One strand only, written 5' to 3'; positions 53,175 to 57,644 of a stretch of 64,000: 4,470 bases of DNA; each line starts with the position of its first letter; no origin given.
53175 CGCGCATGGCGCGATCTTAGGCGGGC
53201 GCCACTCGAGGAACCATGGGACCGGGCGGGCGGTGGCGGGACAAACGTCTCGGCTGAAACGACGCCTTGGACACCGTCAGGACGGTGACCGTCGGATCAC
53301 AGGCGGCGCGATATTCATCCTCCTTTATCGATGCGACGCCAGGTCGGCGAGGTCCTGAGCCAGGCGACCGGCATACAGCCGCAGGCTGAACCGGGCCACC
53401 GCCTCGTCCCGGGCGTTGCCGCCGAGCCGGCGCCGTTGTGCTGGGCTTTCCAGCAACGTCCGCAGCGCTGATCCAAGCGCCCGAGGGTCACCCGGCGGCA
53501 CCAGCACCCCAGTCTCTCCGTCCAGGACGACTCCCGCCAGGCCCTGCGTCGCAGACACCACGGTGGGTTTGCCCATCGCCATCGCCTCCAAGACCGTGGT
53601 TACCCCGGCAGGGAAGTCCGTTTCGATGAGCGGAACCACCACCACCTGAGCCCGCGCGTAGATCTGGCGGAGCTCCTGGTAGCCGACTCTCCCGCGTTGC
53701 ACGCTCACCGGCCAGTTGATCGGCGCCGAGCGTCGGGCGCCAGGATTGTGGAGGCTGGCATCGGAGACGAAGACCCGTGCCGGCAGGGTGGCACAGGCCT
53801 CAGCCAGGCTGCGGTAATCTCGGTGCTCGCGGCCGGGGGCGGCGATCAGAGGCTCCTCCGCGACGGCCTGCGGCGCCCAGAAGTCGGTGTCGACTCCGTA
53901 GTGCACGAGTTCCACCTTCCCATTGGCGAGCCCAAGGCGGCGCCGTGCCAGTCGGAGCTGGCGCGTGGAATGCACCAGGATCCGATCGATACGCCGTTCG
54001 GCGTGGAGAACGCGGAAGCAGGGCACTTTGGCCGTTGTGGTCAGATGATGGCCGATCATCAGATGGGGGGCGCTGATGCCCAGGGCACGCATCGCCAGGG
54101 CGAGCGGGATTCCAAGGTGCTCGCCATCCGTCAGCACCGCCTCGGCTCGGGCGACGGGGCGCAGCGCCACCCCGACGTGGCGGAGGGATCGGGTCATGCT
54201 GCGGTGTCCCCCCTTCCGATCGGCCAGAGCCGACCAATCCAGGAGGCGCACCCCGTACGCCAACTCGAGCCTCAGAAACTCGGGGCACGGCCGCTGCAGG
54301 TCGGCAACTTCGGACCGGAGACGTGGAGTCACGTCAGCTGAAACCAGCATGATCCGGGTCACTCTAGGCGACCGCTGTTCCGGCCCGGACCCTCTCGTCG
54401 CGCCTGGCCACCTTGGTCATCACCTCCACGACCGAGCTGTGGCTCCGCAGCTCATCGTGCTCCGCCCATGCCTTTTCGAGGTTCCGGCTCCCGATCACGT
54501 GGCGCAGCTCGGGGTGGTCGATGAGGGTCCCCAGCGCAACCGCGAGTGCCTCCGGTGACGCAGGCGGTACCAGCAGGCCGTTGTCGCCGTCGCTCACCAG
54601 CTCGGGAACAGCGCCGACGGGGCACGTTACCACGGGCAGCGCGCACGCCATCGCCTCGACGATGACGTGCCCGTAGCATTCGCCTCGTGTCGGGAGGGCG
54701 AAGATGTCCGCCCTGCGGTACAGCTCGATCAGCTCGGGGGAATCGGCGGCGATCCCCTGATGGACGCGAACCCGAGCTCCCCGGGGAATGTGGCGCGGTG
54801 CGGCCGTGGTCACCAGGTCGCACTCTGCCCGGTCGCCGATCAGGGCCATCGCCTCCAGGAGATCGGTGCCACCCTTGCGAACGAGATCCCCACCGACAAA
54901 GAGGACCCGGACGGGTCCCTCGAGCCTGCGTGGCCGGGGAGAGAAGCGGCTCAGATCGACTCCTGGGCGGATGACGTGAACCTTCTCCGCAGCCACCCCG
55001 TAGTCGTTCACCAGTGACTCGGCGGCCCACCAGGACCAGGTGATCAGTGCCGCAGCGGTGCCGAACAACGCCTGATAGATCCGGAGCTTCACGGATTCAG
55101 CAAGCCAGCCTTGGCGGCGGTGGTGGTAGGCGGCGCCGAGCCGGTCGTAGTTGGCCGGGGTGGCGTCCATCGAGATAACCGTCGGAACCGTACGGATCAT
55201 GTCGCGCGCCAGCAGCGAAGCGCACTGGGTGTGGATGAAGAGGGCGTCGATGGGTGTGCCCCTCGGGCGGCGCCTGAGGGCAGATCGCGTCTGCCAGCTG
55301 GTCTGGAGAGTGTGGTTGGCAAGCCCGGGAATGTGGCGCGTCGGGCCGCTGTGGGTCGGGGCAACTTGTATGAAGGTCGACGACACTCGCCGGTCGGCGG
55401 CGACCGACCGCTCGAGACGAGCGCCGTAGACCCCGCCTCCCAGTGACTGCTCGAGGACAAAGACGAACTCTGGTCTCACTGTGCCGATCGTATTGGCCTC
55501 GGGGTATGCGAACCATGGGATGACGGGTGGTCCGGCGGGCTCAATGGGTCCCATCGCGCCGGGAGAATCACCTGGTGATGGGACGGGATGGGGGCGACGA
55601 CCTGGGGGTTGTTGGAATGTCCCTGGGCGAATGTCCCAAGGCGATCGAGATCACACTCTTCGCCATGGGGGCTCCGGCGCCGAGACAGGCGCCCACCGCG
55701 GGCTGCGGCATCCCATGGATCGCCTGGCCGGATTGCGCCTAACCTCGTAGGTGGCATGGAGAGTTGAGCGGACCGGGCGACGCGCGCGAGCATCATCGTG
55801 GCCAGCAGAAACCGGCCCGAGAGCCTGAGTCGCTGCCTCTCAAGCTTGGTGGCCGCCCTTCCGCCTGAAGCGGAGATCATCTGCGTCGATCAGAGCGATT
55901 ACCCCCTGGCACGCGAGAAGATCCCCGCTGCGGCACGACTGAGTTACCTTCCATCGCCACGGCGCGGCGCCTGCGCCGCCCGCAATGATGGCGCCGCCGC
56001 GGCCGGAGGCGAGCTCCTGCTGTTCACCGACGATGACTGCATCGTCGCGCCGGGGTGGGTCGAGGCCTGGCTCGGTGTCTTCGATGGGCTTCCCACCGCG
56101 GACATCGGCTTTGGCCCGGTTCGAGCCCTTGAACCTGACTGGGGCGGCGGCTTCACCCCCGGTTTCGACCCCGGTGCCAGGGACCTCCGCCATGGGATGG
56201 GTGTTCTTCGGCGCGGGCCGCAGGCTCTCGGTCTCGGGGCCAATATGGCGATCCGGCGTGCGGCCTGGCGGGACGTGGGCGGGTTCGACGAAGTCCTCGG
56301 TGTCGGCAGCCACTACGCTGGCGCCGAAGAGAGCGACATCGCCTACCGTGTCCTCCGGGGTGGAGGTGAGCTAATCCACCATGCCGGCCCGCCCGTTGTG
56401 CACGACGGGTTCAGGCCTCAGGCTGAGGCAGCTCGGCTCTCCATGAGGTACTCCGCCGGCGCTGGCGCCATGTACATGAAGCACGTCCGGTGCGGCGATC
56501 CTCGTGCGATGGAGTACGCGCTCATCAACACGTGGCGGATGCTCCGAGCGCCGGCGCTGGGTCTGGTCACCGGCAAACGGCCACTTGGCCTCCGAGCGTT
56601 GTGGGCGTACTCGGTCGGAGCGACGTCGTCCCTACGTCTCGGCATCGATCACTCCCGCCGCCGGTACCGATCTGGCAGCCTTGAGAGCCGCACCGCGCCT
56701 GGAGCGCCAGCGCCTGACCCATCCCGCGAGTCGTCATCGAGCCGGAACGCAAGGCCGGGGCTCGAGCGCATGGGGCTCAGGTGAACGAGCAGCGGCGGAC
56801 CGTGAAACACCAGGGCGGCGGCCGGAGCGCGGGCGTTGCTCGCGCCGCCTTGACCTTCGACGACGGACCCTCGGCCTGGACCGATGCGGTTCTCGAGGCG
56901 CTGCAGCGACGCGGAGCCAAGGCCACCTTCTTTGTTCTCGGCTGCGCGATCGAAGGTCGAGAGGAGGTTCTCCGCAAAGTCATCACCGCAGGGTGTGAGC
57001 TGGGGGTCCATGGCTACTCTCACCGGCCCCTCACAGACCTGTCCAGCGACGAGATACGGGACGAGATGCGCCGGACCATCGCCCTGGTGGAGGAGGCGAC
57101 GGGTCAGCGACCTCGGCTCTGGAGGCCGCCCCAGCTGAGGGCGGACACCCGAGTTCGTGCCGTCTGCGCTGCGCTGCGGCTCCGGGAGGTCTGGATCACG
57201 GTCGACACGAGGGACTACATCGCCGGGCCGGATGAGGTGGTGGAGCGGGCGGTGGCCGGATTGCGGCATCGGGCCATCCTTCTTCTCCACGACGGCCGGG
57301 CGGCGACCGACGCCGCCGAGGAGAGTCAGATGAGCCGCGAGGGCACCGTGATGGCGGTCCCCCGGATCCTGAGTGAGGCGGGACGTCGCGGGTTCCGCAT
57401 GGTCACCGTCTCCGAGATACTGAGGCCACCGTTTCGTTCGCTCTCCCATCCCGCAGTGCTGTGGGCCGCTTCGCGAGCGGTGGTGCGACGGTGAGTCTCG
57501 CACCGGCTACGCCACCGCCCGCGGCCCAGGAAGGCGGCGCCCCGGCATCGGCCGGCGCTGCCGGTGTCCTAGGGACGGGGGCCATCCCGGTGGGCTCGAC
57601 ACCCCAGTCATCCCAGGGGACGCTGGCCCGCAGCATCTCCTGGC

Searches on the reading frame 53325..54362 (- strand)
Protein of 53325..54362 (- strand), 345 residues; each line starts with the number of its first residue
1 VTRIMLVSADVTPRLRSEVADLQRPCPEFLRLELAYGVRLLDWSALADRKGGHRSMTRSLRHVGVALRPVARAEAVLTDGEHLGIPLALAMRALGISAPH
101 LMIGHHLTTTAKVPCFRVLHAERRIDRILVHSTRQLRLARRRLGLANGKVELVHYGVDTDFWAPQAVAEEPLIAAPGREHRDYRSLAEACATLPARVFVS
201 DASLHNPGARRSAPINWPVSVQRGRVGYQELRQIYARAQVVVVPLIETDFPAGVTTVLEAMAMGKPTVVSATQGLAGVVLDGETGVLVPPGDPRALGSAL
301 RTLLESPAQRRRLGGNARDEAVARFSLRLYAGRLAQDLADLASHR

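Call 88: search_protein_families(library=pfam, proteins=[window:53325-54362:-], max_evalue=0.00001)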
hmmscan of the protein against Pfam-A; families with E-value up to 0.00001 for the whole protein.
window:53325-54362:- (345 aa): 3 families
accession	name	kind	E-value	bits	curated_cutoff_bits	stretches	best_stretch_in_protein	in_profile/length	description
PF13692.12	Glyco_trans_1_4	-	5.7e-18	66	27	1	224-305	65-141/142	Glycosyl transferases group 1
PF00534.26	Glycos_transf_1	-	2.3e-17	63.5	26.4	1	224-319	79-171/172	Glycosyl transferases group 1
PF13524.12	Glyco_trans_1_2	-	2.4e-08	34.5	25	1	209-328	22-136/144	Glycosyl transferase-like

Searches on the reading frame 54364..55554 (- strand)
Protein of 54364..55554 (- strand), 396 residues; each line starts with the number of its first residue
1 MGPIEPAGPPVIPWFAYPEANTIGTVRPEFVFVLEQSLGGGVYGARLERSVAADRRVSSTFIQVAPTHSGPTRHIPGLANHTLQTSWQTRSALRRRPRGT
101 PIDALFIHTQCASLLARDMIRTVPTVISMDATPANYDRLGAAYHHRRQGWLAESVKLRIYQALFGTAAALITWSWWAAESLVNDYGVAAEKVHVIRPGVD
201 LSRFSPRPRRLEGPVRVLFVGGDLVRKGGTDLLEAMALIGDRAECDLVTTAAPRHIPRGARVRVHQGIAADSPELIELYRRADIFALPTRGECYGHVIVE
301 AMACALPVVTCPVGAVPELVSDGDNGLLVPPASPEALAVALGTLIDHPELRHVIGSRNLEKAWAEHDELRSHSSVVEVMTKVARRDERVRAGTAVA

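Call 88: search_protein_families(library=pfam, proteins=[window:54364-55554:-], max_evalue=0.00001)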
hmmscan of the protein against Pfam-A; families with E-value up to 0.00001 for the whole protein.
window:54364-55554:- (396 aa): 4 families
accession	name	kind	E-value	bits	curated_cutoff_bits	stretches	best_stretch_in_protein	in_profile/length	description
PF13692.12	Glyco_trans_1_4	-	7.7e-25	88.2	27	1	216-346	3-141/142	Glycosyl transferases group 1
PF00534.26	Glycos_transf_1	-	2.3e-22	79.7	26.4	1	217-357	18-168/172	Glycosyl transferases group 1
PF13439.12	Glyco_transf_4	-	1.4e-11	45.1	28.5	1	73-203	44-170/170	Glycosyltransferase Family 4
PF13524.12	Glyco_trans_1_2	-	6.1e-07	29.9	25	1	265-367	30-134/144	Glycosyl transferase-like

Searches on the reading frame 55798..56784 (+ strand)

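Call 88: search_protein_families(library=pfam, proteins=[window:55798-56784:+], max_evalue=0.00001)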
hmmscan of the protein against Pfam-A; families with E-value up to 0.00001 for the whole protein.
window:55798-56784:+ (328 aa): 2 families
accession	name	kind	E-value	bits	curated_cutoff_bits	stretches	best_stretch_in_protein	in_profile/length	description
PF00535.33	Glycos_transf_2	-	4e-16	59.8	23.3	1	2-107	5-115/168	Glycosyl transferase family 2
PF10111.15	Glyco_tranf_2_2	-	4.7e-06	26.7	27.3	0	56-92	67-103/276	Glycosyltransferase like family 2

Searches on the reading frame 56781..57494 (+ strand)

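Call 88: search_protein_families(library=pfam, proteins=[window:56781-57494:+], max_evalue=0.00001)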
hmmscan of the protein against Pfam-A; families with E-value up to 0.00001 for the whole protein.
window:56781-57494:+ (237 aa): 1 family
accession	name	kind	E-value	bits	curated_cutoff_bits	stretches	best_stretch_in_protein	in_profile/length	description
PF01522.26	Polysacc_deac_1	-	1.6e-32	112.5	23.1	1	21-135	8-122/124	Polysaccharide deacetylase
